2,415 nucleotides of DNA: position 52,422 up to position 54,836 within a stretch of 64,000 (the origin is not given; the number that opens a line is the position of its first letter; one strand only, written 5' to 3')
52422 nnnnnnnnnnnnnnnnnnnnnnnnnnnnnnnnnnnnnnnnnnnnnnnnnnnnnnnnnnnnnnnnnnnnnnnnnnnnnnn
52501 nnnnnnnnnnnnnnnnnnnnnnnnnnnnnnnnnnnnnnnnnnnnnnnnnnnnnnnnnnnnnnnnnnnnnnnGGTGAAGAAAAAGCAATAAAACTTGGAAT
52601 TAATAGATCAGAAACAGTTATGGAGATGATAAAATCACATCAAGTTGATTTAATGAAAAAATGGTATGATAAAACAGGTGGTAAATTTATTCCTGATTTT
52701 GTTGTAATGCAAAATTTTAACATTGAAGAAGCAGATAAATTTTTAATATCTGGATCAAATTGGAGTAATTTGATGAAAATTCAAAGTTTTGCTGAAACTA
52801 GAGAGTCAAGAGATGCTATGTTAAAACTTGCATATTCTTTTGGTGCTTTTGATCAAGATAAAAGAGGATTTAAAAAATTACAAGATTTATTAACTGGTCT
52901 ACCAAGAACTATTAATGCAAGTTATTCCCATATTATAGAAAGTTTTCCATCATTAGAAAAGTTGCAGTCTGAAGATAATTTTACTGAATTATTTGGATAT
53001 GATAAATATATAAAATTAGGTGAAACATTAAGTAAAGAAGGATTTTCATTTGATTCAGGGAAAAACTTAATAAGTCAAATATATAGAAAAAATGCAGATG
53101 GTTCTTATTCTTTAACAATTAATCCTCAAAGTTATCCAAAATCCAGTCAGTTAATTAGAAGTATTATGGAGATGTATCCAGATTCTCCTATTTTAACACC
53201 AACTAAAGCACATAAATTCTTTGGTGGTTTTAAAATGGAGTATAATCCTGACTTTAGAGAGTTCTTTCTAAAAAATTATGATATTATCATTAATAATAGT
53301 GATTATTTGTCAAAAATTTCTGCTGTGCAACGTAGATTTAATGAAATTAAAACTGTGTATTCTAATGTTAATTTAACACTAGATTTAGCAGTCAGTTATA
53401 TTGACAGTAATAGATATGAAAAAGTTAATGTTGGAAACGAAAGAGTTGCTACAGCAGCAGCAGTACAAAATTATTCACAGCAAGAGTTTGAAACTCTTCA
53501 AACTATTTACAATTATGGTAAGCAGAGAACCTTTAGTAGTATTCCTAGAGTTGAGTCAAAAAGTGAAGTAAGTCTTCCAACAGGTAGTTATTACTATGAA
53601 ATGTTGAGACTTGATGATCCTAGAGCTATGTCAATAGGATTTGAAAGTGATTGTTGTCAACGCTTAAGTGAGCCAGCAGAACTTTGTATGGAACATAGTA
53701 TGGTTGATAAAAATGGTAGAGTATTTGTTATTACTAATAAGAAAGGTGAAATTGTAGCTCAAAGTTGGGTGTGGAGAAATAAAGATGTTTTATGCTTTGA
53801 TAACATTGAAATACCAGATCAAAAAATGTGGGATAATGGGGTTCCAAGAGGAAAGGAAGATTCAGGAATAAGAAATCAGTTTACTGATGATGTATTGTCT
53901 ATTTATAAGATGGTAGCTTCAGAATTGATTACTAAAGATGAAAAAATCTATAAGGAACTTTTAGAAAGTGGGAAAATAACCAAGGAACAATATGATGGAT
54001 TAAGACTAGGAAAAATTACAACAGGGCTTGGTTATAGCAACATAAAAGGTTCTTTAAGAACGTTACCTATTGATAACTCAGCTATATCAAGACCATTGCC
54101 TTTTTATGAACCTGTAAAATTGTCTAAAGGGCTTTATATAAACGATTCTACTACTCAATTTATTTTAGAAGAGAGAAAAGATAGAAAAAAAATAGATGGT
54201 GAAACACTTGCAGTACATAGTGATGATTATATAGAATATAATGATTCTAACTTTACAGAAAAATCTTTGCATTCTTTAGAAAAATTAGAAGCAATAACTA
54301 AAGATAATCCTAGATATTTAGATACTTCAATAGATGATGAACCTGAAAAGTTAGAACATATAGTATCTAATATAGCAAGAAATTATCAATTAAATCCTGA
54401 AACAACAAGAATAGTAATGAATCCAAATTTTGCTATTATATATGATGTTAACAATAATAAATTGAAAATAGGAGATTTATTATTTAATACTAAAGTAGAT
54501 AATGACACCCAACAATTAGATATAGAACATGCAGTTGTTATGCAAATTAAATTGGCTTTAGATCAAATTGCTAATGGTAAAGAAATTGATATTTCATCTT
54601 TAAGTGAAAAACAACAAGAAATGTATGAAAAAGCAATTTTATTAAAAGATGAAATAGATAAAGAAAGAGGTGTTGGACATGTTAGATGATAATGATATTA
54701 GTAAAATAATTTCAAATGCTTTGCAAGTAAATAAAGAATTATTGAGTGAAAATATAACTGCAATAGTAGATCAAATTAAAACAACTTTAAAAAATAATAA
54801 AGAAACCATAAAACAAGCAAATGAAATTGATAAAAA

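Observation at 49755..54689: Giant 1644-aa protein built from divergent repeat modules of about 150 aa, plus a Cys/His C-terminal domain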

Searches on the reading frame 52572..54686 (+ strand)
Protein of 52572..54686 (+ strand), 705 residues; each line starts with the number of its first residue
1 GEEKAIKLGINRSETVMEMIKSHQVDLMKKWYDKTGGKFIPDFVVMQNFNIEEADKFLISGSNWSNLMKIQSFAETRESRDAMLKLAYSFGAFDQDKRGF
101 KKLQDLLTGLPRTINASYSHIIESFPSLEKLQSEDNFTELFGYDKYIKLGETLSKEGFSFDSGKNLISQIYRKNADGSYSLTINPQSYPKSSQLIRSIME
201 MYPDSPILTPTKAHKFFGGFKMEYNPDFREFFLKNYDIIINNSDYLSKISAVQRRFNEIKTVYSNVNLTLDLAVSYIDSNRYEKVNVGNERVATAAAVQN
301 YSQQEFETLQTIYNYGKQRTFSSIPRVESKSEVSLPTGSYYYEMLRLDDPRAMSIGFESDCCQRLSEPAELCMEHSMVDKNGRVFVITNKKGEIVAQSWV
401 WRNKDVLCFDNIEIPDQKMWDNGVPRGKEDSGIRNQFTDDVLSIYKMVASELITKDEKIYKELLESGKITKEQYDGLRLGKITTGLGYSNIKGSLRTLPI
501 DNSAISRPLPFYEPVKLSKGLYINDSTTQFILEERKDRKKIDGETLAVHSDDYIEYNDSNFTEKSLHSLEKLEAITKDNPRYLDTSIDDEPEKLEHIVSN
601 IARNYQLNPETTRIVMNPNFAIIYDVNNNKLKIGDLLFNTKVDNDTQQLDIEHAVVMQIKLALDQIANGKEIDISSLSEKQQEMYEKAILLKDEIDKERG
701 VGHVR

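Call 33: predict_structure(alignment_id=A2)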
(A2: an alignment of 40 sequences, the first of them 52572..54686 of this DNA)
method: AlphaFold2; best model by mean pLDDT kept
length: 705 residues; sequences in the alignment: 40
mean_pLDDT: 87.8   pTM: 0.77
mean pLDDT of the five models: 87.8, 87.4, 85.3, 82.6, 79.9
residues with pLDDT >= 90: 375; 70-90: 281; 50-70: 39; < 50: 10
segments of 3 or more residues with pLDDT < 50: 1-6
pLDDT, mean of each block of 10 residues (from residue 1): 48 82 92 85 89 87 89 89 94 92 93 88 84 60 82 91 89 92 91 90 87 88 92 92 89 88 77 84 85 83 89 92 93 92 93 72 71 89 93 89 93 89 90 93 97 97 93 94 90 94 87 81 70 93 90 95 89 86 82 86 95 96 94 96 76 96 92 95 96 88 58
secondary structure, 60 per line:
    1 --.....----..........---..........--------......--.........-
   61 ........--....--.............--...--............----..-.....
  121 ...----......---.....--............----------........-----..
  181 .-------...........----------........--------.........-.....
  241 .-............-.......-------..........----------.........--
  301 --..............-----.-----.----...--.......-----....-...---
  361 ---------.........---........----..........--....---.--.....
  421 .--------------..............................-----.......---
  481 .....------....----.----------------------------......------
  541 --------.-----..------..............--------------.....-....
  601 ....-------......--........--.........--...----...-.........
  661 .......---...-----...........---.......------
elements in order (helices of 4 or more, strands of 3 or more residues): H3-7 H12-21 H25-34 H43-48 H51-59 H61-68 H71-74 H77-89 H97-108 H116-123 H128-133 H137-141 H144-155 H166-170 E171-173 E179-181 H189-199 H210-217 H226-234 H236-241 H243-254 H256-262 H270-279 H290-298 H303-316 E333-335 E338-344 H350-353 H370-378 E382-389 E394-403 E406-409 H416-421 H436-465 H471-477 E481-485 H492-495 E529-534 H563-576 H591-595 H597-604 E612-617 E620-627 E630-638 E641-643 E648-650 H652-667 E671-673 H679-689 H693-699
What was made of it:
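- On GNAT acyl-CoA N-acyltransferase superfamily: The AlphaFold2 DSSP element order for aa 1272-1475 fits (call 33).
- The element order E338-344 / H350-353 / H370-378 / E382-389 / E394-403 / E406-409 / H436-465 / E481-485 / H492-495 / E529-534 equals beta1-alpha1-alpha2-beta2-beta3-beta4-alpha3-beta5-alpha4-beta6 (call 33).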

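Call 37: fold_search(model_id=the predicted structure, library=pdb)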
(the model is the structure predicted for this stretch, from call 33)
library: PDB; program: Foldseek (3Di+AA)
matches with E <= 10: 348; with E <= 0.001: 0
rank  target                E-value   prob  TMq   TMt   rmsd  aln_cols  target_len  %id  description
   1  9ynv_N                5.4e-02  0.99  0.16  0.29   8.1       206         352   11  Histone Acetyl Transferase (HAT) module of ctSAGA (released 2025-12-03)
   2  7wx5                  6.0e-02  0.60  0.12  0.25  21.7       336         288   11  a Legionella acetyltransferase effector VipF (released 2023-02-22)
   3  4u9w_C                6.2e-02  0.96  0.16  0.46  13.1       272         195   10  Crystal Structure of NatD bound to H4/H2A peptide and CoA (released 2015-01-28)
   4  4u9w_B                6.8e-02  0.96  0.17  0.48  12.5       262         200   10  Crystal Structure of NatD bound to H4/H2A peptide and CoA (released 2015-01-28)
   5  1m1d_A                7.8e-02  0.96  0.15  0.52   8.5       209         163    8  TETRAHYMENA GCN5 WITH BOUND BISUBSTRATE ANALOG INHIBITOR (released 2002-10-30)
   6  4u9w_D                9.0e-02  0.91  0.14  0.43  12.9       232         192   10  Crystal Structure of NatD bound to H4/H2A peptide and CoA (released 2015-01-28)
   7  4u9v                  9.4e-02  0.95  0.15  0.44   8.5       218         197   10  Crystal structure of NatD (Naa40p) bound to acetyl CoA (released 2015-01-28)
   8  6wqb                  9.8e-02  0.95  0.10  0.23  12.8       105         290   14  Crystal structure of VipF from Legionella hackeliae in complex with acetyl-CoA (released 2021-11-10)
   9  5c82                  1.0e-01  0.80  0.09  0.31   8.9       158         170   13  Crystal structure of Nourseothricin acetyltransferase (released 2016-06-29)
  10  7ypu_A                1.0e-01  0.35  0.09  0.28  16.6       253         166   11  OrfE-CoA-glycylthricin complex (released 2023-05-31)
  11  8h66_D                1.2e-01  0.87  0.12  0.40   9.1       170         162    5  Crystal structure of human GCN5 histone acetyltransferase domain bound with propionyl-CoA (released 2023-05-03)
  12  7wx7                  1.4e-01  0.38  0.12  0.26  21.1       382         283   11  complex of a legionella acetyltransferase VipF and COA/ACO (released 2023-02-22)
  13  2cnm_A                1.4e-01  0.89  0.14  0.51   7.7       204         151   11  RimI - Ribosomal S18 N-alpha-protein acetyltransferase in complex with a bisubstrate inhibitor (Cterm-Arg-Arg-Phe-Tyr- (released 2007-05-22)
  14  8h66_E                1.4e-01  0.84  0.11  0.39   8.4       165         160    5  Crystal structure of human GCN5 histone acetyltransferase domain bound with propionyl-CoA (released 2023-05-03)
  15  2wpw_A                1.4e-01  0.33  0.12  0.24  21.0       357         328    8  Tandem GNAT protein from the clavulanic acid biosynthesis pathway (without AcCoA) (released 2009-12-29)
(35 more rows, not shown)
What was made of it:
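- All 50 best PDB fold matches are GNAT enzymes: TM 0.4-0.6 on the target, probability up to 0.99 (call 37).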

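Call 54: search_protein_representatives(alignment_id=A4)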
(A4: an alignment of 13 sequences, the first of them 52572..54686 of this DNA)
Query: 13 sequences, 727 profile positions. Proteins with E-value up to 0.001 (for the whole library): 2101; up to 1e-10: 923; up to 1e-30: 297. The best 150 are listed.
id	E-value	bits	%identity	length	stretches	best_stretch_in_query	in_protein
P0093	0.0e+00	1226.2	-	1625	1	1-727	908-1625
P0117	0.0e+00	1204.3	-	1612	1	1-727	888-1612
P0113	0.0e+00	1185.0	-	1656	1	1-726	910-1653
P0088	0.0e+00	1180.4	-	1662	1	1-727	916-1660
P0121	0.0e+00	1179.6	-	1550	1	1-727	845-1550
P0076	0.0e+00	1162.1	-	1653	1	1-727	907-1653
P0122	0.0e+00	1159.0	-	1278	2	167-727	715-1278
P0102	0.0e+00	1155.5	-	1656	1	1-727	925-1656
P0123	0.0e+00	1105.0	-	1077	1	1-727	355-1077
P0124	0.0e+00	1098.3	-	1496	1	1-726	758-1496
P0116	0.0e+00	1085.6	-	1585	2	168-723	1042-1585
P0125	0.0e+00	1064.7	-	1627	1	2-727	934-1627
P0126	0.0e+00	1064.0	-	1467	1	1-726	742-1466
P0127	0.0e+00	1057.5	-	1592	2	168-727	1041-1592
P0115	0.0e+00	1047.1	-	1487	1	1-727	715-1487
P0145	2.0e-281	952.1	-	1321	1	1-717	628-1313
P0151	7.4e-268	907.3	-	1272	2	167-726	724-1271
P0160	5.4e-253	858.1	-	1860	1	2-726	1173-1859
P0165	2.9e-246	835.9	-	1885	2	161-726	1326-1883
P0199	4.7e-191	653.4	-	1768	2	188-713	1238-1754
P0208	2.0e-179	614.9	-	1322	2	220-722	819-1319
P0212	8.3e-169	579.8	-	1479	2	189-713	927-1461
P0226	7.9e-145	500.5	-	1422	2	167-725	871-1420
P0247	2.2e-84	300.7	-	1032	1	13-575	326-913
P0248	1.5e-83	298.0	-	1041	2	85-542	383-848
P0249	2.3e-83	297.3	-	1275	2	162-657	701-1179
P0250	2.9e-83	297.0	-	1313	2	156-709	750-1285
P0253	1.4e-80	288.2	-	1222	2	217-660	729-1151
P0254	3.3e-80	286.9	-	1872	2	230-713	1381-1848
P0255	8.3e-80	285.6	-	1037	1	37-574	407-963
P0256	1.7e-79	284.6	-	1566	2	159-620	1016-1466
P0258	7.0e-78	279.2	-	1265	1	25-560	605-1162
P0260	4.3e-76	273.3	-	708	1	37-567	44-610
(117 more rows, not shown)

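Call 55: search_protein_families(library=pfam, proteins=[P0247, P0248, P0249, P0250, P0253, P0255, P0258, P0260], max_evalue=0.01)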
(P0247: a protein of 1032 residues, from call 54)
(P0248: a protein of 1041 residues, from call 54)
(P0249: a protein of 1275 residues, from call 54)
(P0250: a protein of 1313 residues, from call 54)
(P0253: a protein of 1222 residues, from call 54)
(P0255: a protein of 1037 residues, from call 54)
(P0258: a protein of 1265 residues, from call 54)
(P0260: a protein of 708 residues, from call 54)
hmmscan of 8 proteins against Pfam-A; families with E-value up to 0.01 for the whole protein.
P0247 (1032 aa): 0 families

P0248 (1041 aa): 0 families

P0249 (1275 aa): 1 family
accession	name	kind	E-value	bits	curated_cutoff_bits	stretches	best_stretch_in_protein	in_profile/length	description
PF13475.11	DUF4116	-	3.3e-18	65.4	24.9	2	104-152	3-46/49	Domain of unknown function (DUF4116)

P0250 (1313 aa): 0 families

P0253 (1222 aa): 0 families

P0255 (1037 aa): 6 families
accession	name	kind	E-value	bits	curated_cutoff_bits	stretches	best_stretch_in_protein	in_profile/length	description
PF13475.11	DUF4116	-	8.7e-70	230.5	24.9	7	208-250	3-46/49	Domain of unknown function (DUF4116)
PF04312.18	DUF460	-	0.00028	21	28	0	238-313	47-121/135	Protein of unknown function (DUF460)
PF09851.14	SHOCT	-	0.00062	19.9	27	1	865-891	1-27/28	Short C-terminal domain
PF21718.4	KH_DTX3L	-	0.00073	19.8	27.4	0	161-229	28-98/128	DTX3L, KH-like domain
PF06840.17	PDC10_C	-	0.0018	18.7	27.3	0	325-376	27-77/90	Programmed cell death protein 10, C-terminal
PF18379.6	FERM_F1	-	0.0051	17.3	26.1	0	233-272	5-44/96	FERM F1 ubiquitin-like domain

P0258 (1265 aa): 1 family
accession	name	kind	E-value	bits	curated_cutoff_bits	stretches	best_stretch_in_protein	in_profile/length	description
PF13475.11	DUF4116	-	2.7e-31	107.3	24.9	4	109-154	1-46/49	Domain of unknown function (DUF4116)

P0260 (708 aa): 0 families

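Call 56: list_cluster_members(proteins=[P0247, P0248, P0249, P0250, P0253, P0254, P0255, P0256, P0258, P0260])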
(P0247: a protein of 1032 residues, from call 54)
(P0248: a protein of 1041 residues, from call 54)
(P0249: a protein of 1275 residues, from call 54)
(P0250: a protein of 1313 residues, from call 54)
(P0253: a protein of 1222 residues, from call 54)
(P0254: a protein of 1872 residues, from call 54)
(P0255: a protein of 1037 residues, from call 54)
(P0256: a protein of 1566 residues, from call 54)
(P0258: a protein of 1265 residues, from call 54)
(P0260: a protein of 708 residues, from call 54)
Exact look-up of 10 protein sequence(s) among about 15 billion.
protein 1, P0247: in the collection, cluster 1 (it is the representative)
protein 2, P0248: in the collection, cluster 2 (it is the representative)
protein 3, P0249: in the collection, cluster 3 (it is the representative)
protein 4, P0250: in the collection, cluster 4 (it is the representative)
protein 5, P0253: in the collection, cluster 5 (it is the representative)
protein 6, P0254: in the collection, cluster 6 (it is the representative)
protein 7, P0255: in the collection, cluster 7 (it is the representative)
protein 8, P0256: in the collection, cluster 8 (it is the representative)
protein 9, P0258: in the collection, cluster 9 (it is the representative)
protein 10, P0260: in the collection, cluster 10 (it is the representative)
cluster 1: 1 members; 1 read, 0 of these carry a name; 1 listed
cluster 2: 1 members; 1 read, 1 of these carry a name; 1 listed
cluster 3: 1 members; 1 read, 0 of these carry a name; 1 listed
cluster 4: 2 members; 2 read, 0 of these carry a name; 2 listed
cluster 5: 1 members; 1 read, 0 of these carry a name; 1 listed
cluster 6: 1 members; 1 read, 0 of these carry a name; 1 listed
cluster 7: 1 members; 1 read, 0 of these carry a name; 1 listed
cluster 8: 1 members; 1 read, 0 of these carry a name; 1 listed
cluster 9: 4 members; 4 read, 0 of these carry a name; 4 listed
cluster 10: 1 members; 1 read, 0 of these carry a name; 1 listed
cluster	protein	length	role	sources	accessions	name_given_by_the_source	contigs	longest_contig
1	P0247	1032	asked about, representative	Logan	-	-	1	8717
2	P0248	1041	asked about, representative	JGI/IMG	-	hypothetical protein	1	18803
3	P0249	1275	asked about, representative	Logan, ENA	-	-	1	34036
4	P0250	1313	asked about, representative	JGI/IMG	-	-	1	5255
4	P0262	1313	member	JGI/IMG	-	-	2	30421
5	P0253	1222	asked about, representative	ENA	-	-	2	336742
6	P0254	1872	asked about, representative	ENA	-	-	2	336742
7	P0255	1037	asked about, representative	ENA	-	-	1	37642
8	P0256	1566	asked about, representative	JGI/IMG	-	-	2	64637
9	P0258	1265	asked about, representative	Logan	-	-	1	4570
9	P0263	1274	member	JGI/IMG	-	-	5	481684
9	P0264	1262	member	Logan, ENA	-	-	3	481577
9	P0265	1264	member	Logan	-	-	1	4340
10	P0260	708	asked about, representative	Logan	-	-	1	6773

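Call 57: find_encoding_contigs(protein=P0255, flank=6000, max_places=2)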
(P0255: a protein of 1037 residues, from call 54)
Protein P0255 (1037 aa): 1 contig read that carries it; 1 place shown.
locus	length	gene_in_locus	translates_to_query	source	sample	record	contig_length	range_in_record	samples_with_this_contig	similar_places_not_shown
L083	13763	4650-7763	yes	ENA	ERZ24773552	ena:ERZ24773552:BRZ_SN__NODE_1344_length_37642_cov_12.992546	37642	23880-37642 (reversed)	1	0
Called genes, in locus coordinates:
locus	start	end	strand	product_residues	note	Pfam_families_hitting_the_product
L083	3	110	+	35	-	?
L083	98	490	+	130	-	-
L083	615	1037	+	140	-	-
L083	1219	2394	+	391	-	PF00587:tRNA-synt_2b, PF03129:HGTP_anticodon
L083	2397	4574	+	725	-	-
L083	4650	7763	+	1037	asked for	PF13475:DUF4116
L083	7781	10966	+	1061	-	PF13475:DUF4116, PF02389:Cornifin (weak), PF13475:DUF4116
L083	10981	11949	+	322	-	PF00171:Aldedh (faint)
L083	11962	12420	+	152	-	-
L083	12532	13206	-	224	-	-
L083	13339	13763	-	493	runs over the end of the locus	PF09547:SpoIVA_ATPase, PF20438:SpoIVA_middle, PF20439:SpoIVA_C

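Call 58: find_encoding_contigs(protein=P0263, flank=6000, max_places=2)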
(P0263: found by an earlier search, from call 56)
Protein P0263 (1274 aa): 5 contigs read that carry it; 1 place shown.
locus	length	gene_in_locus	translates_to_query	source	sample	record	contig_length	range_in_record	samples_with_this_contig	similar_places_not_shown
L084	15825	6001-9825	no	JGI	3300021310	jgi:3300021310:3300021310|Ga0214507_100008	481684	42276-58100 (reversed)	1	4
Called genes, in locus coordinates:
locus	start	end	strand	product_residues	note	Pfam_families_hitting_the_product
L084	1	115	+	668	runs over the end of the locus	PF01751:Toprim (weak), PF01131:Topoisom_bac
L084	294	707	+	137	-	PF13279:4HBT_2, PF03061:4HBT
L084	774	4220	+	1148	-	PF17757:UvrB_inter, PF02559:CarD_TRCF_RID, PF00270:DEAD, PF04851:ResIII, PF00271:Helicase_C, PF22590:Cas3-like_C_2 (faint), PF03461:TRCF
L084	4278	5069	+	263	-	PF22435:MRM3-like_sub_bind, PF08032:SpoU_sub_bind, PF00588:SpoU_methylase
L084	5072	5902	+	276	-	PF02578:Cu-oxidase_4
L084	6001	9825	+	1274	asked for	PF13475:DUF4116 (weak)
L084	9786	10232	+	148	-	-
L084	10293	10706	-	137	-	-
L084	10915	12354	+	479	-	PF00144:Beta-lactamase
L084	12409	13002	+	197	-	-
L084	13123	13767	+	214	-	-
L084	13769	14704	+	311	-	PF02811:PHP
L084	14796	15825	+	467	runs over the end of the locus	PF02811:PHP (weak)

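Call 60: find_related_loci(query=A4, collection=viral_contigs, flank=6000)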
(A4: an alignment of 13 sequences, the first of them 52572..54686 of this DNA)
Query A4 (705 aa) in viral_contigs; peptide patterns used: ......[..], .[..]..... (x = any residue, [..] = any of these).
113 stretches matched a pattern, but none encodes a relative of the query by tblastn (E <= 1e-3).
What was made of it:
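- Tried and rejected: IMG/VR scan with the CMEHSM and CFDNI patterns: no relatives (call 60).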

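Call 66: find_encoding_contigs(protein=P0253, flank=8000, max_places=1)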
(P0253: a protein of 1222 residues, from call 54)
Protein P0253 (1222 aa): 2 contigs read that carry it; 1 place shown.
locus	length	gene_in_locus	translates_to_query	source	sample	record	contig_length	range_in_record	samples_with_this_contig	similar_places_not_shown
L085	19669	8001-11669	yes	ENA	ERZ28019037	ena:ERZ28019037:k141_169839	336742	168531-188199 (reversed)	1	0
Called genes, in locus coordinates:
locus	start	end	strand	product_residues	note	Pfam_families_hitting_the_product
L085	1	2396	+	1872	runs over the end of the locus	-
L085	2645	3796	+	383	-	PF00171:Aldedh (faint)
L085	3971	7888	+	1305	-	-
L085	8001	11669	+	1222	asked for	-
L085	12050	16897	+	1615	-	-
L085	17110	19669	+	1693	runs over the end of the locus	-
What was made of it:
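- One contig carries at least five paralogues in tandem with a single ProA-like gene (call 66).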

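Call 67: find_encoding_contigs(protein=P0249, flank=8000, max_places=1)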
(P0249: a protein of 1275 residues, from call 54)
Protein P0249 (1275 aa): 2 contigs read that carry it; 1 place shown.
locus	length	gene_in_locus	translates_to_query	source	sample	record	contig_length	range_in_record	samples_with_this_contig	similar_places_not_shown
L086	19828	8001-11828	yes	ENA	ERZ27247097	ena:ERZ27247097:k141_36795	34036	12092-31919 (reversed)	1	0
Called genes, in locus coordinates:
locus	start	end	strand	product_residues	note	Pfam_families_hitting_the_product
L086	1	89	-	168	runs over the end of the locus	-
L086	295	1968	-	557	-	PF01268:FTHFS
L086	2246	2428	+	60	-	-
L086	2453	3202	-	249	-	PF01476:LysM, PF23457:LysM2_NFP (weak)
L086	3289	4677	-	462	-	PF00289:Biotin_carb_N, PF02786:CPSase_L_D2, PF08443:RimK, PF02222:ATP-grasp, PF07478:Dala_Dala_lig_C, PF02785:Biotin_carb_C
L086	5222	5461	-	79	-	PF09962:DUF2196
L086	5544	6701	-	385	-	PF01471:PG_binding_1 (weak), PF01476:LysM, PF00246:Peptidase_M14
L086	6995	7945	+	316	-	PF00171:Aldedh (faint)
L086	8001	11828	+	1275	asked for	PF13475:DUF4116 (faint)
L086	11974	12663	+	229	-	PF00072:Response_reg, PF00486:Trans_reg_C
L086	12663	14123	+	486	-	PF00672:HAMP, PF00512:HisKA, PF02518:HATPase_c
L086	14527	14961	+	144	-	-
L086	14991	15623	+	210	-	-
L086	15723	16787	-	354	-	PF04055:Radical_SAM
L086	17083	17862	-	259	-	PF03837:RecT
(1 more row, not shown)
